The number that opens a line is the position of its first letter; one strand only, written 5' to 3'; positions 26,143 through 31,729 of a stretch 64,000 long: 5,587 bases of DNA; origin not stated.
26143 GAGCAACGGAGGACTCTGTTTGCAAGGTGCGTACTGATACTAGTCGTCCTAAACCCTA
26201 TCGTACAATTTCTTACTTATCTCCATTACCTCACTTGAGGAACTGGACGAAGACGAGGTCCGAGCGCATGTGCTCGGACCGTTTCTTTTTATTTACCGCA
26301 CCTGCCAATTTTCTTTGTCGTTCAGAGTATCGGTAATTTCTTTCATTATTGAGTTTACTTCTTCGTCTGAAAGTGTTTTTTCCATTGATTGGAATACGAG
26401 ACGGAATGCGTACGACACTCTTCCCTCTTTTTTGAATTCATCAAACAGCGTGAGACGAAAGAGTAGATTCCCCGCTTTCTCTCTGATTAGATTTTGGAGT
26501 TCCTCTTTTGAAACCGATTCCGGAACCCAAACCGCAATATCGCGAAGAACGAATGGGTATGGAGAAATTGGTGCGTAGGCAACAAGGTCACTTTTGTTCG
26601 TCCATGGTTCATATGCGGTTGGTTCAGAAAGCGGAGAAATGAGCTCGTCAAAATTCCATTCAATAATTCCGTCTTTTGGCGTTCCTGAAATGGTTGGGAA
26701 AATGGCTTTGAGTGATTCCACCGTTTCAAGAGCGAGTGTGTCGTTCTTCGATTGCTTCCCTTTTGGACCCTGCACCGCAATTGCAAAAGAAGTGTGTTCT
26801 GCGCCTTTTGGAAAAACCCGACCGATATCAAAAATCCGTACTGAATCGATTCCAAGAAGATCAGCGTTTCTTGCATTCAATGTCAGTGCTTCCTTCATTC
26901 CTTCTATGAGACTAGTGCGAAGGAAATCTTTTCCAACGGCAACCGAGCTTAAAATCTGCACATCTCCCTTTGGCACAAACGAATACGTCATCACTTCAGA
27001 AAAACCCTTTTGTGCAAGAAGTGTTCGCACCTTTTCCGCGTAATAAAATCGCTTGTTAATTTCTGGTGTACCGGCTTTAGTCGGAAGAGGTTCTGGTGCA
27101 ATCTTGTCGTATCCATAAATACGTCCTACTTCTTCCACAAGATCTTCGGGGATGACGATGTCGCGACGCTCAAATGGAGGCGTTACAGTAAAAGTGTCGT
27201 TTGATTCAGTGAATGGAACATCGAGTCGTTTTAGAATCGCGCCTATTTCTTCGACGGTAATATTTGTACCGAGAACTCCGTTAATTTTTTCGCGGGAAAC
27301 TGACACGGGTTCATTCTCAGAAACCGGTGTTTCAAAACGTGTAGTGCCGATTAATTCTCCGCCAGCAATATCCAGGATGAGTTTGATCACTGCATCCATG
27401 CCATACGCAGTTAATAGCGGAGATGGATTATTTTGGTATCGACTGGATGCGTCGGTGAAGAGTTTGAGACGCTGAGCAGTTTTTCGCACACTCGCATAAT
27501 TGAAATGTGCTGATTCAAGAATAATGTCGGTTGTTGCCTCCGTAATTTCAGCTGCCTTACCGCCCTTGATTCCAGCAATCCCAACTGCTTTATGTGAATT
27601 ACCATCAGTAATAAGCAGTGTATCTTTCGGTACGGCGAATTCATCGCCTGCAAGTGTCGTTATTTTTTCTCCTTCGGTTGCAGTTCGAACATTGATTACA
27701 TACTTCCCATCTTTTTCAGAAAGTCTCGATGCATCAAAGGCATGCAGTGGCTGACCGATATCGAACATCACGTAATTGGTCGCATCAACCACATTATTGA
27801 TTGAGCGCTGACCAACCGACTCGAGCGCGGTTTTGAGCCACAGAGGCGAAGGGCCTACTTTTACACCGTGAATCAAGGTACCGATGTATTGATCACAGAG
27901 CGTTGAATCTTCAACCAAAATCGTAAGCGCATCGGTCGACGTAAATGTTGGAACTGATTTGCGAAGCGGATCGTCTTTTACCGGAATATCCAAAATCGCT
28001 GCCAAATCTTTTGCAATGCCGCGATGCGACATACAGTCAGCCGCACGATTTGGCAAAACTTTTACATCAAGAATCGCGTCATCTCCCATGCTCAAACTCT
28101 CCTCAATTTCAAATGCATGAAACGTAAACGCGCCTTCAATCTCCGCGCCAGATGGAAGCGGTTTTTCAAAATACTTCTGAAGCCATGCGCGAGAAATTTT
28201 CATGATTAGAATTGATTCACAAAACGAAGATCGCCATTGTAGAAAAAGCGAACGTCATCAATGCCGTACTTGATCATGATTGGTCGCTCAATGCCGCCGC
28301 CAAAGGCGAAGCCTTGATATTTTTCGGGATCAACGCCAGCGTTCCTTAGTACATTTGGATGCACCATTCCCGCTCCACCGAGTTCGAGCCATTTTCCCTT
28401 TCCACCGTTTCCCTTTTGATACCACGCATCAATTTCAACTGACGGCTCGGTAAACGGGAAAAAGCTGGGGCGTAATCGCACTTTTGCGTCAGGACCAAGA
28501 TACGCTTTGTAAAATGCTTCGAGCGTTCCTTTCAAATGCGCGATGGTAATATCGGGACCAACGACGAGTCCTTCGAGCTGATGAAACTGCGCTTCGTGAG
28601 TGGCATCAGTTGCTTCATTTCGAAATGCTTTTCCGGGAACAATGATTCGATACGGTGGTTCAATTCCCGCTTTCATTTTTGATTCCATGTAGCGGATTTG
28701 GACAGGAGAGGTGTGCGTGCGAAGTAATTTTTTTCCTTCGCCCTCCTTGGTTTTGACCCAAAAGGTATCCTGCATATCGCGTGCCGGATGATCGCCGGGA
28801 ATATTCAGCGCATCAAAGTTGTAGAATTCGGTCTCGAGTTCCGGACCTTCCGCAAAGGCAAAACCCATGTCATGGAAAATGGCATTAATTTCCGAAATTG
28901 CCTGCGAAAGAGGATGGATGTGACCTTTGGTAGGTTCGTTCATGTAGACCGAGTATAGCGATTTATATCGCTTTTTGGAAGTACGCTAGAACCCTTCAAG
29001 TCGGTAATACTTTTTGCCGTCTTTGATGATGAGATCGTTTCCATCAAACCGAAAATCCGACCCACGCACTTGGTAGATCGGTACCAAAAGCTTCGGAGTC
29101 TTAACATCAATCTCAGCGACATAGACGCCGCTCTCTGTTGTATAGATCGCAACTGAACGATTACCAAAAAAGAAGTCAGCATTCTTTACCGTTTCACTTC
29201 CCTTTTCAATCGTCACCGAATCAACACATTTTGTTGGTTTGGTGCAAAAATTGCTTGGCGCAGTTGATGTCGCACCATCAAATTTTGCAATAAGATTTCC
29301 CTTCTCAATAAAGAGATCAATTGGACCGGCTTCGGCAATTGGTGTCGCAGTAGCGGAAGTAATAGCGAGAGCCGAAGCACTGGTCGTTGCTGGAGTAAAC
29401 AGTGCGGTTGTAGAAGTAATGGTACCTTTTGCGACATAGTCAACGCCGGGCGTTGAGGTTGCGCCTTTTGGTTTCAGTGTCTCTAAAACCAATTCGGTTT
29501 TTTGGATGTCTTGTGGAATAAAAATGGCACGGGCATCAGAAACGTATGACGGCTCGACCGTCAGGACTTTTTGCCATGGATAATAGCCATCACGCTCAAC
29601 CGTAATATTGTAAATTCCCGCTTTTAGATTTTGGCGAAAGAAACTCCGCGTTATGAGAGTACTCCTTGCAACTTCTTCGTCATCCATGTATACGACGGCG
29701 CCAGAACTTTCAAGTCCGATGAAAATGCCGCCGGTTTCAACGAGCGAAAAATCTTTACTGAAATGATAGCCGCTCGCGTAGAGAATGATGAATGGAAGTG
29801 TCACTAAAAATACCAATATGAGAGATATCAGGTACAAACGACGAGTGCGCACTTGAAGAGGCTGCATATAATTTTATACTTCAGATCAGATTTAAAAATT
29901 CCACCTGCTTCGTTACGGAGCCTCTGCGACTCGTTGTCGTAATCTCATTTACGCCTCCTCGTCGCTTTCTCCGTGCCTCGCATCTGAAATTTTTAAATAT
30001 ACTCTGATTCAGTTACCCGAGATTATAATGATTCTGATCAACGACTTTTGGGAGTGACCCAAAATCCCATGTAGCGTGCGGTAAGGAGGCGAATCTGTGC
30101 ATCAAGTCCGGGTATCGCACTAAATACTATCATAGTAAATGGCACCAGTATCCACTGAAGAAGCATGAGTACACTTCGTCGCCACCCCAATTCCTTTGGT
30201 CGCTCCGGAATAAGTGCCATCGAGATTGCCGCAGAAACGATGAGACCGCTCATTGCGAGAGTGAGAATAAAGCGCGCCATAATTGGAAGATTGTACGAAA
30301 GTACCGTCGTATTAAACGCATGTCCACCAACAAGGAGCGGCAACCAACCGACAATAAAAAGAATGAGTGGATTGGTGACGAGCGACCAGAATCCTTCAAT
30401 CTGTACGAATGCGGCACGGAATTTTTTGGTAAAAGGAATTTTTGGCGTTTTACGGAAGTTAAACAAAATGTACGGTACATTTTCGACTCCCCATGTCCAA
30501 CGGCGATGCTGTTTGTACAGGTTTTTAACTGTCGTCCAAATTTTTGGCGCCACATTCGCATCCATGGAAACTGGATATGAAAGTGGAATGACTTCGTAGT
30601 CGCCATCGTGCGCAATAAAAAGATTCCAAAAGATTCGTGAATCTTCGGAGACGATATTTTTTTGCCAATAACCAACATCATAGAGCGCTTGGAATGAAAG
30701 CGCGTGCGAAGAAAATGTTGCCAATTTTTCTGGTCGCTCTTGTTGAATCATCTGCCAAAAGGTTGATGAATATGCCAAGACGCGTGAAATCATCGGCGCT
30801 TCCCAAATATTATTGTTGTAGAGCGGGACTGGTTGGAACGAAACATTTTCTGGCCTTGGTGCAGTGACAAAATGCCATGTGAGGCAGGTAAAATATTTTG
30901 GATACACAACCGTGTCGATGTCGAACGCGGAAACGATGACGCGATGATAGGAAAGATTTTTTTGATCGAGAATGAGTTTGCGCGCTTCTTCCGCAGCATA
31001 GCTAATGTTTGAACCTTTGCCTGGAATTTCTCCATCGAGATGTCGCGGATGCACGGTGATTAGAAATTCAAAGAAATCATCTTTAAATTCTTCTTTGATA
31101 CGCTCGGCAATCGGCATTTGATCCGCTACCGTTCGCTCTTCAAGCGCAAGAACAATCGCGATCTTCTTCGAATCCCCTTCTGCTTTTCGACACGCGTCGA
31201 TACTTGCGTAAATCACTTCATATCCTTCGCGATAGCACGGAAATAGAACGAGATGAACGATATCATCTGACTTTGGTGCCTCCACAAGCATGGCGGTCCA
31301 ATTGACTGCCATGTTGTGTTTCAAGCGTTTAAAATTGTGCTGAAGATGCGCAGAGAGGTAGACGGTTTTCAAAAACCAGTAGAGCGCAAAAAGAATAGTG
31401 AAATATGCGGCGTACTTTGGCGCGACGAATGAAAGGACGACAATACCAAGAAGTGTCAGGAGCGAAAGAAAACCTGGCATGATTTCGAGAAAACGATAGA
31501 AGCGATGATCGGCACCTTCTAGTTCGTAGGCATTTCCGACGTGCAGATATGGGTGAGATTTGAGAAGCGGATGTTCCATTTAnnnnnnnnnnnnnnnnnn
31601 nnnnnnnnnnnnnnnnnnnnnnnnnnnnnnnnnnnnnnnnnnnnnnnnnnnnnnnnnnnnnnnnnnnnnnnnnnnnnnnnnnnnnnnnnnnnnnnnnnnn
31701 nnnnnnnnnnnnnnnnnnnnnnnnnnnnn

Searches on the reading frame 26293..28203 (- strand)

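Call 18: search_protein_families(library=pfam, proteins=[window:26293-28203:-])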
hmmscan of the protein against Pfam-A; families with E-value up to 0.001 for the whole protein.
window:26293-28203:- (636 aa): 4 families
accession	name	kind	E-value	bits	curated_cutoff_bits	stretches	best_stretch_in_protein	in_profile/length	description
PF03483.22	B3_4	-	1e-53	181.9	29.3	1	103-281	2-174/174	B3/4 domain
PF03147.19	FDX-ACB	-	2.9e-22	79.4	31.1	1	547-636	1-94/94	Ferredoxin-fold anticodon binding domain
PF03484.21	B5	-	2.5e-20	72.9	28.6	1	300-365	1-67/67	tRNA synthetase B5 domain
PF17759.6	tRNA_synthFbeta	-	2.4e-10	40.7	22.4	1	373-485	5-133/214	Phenylalanyl tRNA synthetase beta chain CLM domain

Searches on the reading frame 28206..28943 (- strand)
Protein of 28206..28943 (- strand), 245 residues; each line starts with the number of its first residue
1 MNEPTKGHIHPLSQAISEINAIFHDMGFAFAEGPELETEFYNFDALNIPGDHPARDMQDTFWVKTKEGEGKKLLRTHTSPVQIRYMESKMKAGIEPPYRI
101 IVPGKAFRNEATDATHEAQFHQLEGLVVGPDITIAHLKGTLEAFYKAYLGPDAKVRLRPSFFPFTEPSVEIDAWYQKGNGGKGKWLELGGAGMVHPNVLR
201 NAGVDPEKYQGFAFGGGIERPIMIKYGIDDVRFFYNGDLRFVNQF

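Call 76: search_protein_families(library=pfam, proteins=[window:28206-28943:-], max_evalue=0.001)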
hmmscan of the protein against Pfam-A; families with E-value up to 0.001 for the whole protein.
window:28206-28943:- (245 aa): 1 family
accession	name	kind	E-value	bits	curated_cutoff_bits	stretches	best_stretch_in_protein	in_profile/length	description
PF01409.25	tRNA-synt_2d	-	8.9e-97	323.8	19.8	1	3-245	10-246/246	tRNA synthetases class II core domain (F)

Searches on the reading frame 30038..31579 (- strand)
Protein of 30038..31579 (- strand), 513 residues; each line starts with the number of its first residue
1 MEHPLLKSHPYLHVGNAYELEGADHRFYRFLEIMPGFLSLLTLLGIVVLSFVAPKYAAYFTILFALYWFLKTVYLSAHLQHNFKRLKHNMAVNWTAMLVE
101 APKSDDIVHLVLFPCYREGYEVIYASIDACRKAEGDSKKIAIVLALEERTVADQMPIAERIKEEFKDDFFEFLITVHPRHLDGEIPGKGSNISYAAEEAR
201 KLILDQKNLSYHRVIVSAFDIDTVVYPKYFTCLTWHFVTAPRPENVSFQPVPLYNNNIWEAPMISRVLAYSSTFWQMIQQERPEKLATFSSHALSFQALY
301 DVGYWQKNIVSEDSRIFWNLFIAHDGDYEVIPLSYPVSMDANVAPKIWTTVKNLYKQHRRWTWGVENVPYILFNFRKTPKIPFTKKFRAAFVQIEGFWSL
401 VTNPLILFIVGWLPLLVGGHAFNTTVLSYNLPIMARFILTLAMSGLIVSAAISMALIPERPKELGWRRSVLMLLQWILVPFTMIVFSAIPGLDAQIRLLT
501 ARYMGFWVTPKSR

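Call 18: search_protein_families(library=pfam, proteins=[window:30038-31579:-])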
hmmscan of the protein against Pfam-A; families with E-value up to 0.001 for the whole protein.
window:30038-31579:- (513 aa): 1 family
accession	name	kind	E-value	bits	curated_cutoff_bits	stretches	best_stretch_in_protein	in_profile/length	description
PF13632.12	Glyco_trans_2_3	-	2.5e-10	41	27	1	220-417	6-179/198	Glycosyl transferase family group 2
